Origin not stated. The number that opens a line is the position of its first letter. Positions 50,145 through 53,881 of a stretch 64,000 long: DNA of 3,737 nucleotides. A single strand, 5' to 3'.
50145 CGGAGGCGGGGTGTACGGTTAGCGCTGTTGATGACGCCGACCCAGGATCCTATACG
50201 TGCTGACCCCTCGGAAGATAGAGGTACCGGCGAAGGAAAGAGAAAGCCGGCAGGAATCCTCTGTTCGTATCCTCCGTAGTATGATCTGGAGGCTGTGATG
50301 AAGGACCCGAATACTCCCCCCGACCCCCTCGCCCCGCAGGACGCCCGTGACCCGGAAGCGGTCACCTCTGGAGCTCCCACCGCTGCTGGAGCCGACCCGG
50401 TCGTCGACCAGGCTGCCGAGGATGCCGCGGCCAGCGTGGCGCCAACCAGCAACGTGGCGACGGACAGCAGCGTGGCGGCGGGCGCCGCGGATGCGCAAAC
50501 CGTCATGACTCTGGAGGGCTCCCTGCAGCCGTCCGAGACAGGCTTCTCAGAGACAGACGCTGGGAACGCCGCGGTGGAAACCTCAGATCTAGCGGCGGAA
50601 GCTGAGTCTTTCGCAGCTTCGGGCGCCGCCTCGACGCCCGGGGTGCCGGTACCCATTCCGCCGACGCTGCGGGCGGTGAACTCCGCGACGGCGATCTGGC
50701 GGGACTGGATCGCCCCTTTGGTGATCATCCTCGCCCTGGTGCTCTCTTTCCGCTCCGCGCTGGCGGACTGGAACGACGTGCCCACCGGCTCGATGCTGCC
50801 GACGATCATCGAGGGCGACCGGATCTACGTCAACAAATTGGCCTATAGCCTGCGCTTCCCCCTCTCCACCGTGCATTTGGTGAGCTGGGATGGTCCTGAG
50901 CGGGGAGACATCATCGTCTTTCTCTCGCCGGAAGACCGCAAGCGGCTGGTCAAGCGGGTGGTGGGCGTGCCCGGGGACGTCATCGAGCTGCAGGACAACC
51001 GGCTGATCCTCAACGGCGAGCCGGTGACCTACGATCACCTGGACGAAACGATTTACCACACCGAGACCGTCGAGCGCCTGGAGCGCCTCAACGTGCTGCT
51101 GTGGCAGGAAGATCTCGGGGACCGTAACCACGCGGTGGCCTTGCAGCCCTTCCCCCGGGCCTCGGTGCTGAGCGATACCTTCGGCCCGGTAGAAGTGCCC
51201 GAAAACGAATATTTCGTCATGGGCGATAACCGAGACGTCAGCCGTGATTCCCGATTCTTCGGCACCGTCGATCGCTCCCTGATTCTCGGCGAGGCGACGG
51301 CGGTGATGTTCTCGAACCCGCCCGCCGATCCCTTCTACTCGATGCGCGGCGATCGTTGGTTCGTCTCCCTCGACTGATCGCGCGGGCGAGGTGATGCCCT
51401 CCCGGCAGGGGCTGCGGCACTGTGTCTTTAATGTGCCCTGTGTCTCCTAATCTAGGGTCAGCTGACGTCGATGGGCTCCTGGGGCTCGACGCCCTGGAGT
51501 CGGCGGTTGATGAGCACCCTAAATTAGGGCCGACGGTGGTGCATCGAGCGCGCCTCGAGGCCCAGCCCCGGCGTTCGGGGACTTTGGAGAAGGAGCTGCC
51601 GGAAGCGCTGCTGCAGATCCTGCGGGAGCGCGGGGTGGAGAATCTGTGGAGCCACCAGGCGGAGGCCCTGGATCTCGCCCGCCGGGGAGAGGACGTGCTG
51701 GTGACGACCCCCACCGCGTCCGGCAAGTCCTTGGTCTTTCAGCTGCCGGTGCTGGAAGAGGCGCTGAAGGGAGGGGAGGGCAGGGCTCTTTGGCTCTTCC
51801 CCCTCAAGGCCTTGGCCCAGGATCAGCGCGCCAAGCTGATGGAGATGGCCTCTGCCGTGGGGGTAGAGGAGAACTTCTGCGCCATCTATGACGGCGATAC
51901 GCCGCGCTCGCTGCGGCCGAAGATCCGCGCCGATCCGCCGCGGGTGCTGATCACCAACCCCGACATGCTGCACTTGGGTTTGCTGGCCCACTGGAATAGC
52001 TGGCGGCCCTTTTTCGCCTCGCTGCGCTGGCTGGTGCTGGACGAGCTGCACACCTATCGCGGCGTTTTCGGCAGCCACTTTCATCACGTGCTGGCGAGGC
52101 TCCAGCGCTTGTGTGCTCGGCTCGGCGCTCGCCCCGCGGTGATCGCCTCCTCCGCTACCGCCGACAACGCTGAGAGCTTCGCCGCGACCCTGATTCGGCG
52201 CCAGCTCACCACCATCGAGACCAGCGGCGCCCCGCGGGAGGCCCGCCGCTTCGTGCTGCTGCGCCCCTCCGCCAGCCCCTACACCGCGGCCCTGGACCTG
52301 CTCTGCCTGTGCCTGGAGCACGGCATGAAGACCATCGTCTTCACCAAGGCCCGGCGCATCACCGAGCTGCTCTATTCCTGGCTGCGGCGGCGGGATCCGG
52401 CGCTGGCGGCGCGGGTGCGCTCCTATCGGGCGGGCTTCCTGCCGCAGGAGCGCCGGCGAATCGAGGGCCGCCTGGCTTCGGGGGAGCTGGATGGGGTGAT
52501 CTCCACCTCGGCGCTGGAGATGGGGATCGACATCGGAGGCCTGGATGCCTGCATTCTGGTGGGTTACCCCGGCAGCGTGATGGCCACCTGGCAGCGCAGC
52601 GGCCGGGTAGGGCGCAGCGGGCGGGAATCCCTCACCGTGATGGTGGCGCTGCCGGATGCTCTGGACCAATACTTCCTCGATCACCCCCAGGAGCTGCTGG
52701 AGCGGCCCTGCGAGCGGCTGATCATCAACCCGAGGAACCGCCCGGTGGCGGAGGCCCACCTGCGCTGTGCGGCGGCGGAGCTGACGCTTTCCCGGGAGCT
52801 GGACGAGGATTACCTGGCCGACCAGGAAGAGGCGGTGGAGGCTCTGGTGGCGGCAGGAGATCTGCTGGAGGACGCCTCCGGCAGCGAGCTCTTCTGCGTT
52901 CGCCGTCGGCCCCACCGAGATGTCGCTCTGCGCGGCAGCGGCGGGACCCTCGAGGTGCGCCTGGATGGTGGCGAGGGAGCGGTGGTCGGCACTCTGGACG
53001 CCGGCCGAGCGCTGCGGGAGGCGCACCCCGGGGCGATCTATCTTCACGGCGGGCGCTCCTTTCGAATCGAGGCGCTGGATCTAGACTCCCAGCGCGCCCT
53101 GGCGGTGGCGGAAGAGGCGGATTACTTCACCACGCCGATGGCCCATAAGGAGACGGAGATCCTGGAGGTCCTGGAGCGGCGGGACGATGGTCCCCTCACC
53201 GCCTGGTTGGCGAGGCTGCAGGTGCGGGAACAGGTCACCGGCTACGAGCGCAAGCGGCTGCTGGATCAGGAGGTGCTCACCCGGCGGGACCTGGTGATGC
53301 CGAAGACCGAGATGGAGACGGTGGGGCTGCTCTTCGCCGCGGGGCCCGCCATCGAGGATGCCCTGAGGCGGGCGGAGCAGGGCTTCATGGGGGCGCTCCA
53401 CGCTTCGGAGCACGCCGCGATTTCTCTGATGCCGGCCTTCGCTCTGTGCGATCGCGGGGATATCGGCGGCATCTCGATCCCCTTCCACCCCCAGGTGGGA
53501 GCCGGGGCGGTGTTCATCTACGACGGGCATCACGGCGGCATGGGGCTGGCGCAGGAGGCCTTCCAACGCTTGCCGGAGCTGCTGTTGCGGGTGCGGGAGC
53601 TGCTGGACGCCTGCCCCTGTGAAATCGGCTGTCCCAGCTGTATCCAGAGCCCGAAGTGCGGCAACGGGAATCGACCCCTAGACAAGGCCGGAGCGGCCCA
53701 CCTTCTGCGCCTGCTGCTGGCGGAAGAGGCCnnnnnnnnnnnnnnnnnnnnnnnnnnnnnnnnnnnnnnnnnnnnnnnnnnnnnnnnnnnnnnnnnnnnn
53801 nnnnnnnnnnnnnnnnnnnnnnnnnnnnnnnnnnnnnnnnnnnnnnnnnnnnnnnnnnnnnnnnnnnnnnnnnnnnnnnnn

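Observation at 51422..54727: Single-polypeptide fusion of a MrfA-like helicase (DUF1998) and a MrfB-like DnaQ exonuclease, joined by a tandem-repeat-encoded linker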

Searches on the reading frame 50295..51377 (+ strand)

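Call 26: search_protein_families(library=pfam, proteins=[window:50295-51377:+], max_evalue=0.001)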
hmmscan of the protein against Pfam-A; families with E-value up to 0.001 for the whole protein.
window:50295-51377:+ (360 aa): 1 family
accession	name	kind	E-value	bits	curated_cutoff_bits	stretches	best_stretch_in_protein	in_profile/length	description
PF10502.14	Peptidase_S26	-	3.3e-43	148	22.9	1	135-338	1-167/168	Signal peptidase, peptidase S26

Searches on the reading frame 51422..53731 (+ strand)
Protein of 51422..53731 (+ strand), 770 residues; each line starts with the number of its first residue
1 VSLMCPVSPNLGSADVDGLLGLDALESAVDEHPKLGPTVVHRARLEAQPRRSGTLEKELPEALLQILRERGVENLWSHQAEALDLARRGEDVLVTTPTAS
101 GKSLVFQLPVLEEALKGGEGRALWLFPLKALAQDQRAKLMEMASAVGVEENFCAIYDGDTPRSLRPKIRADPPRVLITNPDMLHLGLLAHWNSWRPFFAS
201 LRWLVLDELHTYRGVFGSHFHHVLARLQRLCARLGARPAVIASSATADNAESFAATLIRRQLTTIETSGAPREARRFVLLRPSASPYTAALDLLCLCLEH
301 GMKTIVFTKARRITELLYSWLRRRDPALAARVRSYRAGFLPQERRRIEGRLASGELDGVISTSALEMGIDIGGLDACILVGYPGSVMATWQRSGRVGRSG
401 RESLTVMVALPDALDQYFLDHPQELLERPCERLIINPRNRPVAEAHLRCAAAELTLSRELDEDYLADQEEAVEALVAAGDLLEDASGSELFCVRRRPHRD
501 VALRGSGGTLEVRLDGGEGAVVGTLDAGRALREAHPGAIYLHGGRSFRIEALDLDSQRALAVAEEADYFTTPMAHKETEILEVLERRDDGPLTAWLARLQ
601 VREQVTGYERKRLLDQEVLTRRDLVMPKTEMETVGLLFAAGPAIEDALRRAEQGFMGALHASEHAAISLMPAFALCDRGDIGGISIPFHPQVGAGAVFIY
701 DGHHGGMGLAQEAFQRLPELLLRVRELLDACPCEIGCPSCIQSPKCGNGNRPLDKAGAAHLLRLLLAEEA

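Call 44: search_solved_structures(query=window:51422-53731:+, max_evalue=0.00001, show_alignments=1)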
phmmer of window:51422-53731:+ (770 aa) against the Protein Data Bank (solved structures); distinct sequences matched with E-value up to 0.00001: 87 (the best 60 are shown).
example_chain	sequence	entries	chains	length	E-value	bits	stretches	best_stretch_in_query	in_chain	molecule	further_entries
6znp_A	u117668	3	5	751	1.4e-129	436.6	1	39-743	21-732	Uncharacterized ATP-dependent helicase YprA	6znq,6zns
5v9x_A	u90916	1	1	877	6e-21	77.4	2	79-294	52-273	ATP-dependent DNA helicase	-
7lhl_A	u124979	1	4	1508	2.6e-20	75.3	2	79-293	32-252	ATP-dependent DNA helicase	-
9tu7_Y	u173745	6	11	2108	4.1e-15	58.1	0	89-246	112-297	DEAD/DEAH box helicase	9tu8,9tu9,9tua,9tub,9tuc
4tmu_A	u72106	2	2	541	5.6e-14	54.4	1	64-406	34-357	RecQ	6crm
9b15_A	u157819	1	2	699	8.9e-14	53.7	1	62-254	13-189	ATP-dependent DNA helicase Hel308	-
1oyw_A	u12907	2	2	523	3.7e-13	51.7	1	63-407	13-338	ATP-dependent DNA helicase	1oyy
7zms_A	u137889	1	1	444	1.1e-12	50.2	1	83-405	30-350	ATP-dependent DNA helicase Q5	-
8rl5_A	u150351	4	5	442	1.1e-12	50.1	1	83-405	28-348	ATP-dependent DNA helicase Q5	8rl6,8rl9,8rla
5lb3_B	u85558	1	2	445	1.1e-12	50.1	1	83-405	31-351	ATP-dependent DNA helicase Q5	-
5lb5_A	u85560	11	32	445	1.1e-12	50.1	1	83-405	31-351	ATP-dependent DNA helicase Q5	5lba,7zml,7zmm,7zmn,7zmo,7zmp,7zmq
5lb8_A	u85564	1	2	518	1.7e-12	49.5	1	83-405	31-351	ATP-dependent DNA helicase Q5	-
2p6r_A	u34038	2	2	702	1.8e-12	49.4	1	62-254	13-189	afUHEL308 HELICASE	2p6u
8qq2_R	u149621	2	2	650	3.1e-12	48.6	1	83-405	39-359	ATP-dependent DNA helicase Q5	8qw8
8qw9_R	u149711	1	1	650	3.1e-12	48.6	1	83-405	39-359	ATP-dependent DNA helicase Q5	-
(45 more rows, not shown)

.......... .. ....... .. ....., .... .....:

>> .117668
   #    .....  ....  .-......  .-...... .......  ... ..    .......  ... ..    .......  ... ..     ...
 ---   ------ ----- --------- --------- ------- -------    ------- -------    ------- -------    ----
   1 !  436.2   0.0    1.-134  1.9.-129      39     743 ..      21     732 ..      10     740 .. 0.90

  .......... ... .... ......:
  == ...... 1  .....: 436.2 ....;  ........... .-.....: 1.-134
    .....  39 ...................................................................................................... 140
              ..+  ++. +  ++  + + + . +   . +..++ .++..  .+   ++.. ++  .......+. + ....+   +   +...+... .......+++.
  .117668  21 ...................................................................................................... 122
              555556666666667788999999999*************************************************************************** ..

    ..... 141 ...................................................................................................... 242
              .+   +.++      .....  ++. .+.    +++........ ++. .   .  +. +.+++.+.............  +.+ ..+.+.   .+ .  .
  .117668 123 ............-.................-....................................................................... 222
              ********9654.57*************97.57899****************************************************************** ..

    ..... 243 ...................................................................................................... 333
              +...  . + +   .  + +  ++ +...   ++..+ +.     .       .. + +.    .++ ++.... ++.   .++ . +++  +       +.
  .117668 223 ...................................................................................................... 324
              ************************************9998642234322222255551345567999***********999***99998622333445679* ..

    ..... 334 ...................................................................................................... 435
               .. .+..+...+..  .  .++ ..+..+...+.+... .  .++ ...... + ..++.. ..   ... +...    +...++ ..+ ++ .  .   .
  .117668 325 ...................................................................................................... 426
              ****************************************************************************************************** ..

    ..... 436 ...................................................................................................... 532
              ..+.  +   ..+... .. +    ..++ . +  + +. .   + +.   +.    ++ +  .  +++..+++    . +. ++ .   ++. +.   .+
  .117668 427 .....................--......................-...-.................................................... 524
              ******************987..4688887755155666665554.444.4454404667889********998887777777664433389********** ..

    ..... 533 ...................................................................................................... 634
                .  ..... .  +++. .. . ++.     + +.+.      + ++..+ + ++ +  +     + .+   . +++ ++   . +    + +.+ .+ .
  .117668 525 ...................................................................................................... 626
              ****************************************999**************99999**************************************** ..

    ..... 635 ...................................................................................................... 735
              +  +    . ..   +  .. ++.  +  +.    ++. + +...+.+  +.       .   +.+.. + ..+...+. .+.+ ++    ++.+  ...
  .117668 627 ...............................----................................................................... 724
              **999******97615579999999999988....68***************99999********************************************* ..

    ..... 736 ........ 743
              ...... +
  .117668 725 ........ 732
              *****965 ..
